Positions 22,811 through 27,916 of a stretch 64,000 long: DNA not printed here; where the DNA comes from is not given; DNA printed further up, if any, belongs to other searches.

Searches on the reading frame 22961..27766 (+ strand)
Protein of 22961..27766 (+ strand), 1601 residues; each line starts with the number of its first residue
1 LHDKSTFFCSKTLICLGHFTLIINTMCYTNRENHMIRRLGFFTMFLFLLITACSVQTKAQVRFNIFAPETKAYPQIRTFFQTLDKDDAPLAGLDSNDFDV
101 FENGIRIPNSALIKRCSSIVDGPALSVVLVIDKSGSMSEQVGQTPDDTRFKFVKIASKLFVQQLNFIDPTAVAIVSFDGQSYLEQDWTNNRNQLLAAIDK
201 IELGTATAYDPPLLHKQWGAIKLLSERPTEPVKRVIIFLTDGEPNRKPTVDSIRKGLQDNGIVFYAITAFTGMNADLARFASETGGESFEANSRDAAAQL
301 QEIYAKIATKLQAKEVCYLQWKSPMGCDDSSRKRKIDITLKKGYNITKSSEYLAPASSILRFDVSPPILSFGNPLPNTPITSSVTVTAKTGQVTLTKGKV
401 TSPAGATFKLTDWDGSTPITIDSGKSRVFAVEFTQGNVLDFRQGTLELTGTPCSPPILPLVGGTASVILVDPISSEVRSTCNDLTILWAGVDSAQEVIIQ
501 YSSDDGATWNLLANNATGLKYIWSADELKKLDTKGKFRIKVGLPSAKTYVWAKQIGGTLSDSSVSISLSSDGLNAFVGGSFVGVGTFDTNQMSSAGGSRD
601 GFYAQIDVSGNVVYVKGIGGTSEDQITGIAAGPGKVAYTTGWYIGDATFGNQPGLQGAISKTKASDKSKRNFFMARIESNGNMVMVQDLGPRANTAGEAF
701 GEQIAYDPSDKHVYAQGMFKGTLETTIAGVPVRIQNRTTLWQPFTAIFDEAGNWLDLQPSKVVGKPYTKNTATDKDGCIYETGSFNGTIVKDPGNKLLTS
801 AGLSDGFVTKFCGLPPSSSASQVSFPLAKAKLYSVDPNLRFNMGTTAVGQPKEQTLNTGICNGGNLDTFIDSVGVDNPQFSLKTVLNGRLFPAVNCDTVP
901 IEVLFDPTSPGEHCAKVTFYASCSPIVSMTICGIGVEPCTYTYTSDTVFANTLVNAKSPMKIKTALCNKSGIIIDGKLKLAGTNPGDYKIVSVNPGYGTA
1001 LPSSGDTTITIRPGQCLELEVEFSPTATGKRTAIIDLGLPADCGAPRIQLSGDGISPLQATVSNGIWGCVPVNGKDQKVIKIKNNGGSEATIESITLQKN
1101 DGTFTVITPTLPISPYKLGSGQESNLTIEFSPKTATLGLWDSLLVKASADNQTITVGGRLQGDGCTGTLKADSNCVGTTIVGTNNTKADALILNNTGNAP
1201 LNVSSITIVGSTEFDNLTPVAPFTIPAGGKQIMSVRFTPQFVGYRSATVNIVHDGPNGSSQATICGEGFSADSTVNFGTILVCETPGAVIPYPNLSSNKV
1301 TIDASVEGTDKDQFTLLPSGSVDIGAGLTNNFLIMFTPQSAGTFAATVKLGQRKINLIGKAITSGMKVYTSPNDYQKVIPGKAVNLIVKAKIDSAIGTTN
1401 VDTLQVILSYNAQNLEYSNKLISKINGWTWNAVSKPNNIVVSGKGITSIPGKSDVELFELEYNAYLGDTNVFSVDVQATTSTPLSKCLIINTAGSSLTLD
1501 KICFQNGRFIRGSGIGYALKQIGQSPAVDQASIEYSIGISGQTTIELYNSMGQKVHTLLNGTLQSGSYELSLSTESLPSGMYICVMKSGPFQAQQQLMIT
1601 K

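Call 33: search_protein_families(library=ncbifam, proteins=[window:22961-27766:+], max_evalue=0.00001)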
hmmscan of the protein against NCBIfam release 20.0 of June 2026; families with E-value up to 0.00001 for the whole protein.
window:22961-27766:+ (1601 aa): 3 families
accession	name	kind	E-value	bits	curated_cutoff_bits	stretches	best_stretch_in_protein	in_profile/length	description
NF012200.0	choice_anch_D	domain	2e-27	95.9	45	1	1176-1254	26-104/108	choice-of-anchor D domain-containing protein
TIGR03436.1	acidobact_VWFA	subfamily_domain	4.7e-14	52.6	81.25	1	80-313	14-284/324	VWA domain-containing protein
TIGR00868.1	hCaCC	subfamily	5e-07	27.9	900.85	1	127-312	307-481/863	calcium-activated chloride channel protein 1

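Call 51: search_protein_families(library=pfam, proteins=[window:22961-27766:+], max_evalue=0.00001)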
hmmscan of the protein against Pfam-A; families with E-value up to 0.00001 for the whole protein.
window:22961-27766:+ (1601 aa): 7 families
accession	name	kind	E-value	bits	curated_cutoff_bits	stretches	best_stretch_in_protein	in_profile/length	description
PF22073.2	Cep192_D4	-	5.8e-22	78.4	35.5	0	1057-1148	3-95/112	Cep192 domain 4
PF22544.2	HYDIN_VesB_CFA65-like_Ig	-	2.9e-15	56.8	25.5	0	1068-1156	13-97/100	HYDIN/CFA65/VesB-like, Ig-like domain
PF15780.11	ASH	-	4.5e-13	49.7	27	0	1177-1256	17-93/98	Abnormal spindle-like microcephaly-assoc'd, ASPM-SPD-2-Hydin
PF00092.34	VWA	-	1.5e-12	48.5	23.8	1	127-303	2-171/174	von Willebrand factor type A domain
PF13519.12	VWA_2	-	1.6e-12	48.4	27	1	127-243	1-107/107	von Willebrand factor type A domain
PF22067.2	Cep192_D3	-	6.2e-07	29.9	27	0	1184-1249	16-80/99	Cep192 domain 3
PF18962.6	Por_Secre_tail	-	1.8e-06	28.6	27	0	1526-1599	5-75/75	Secretion system C-terminal sorting domain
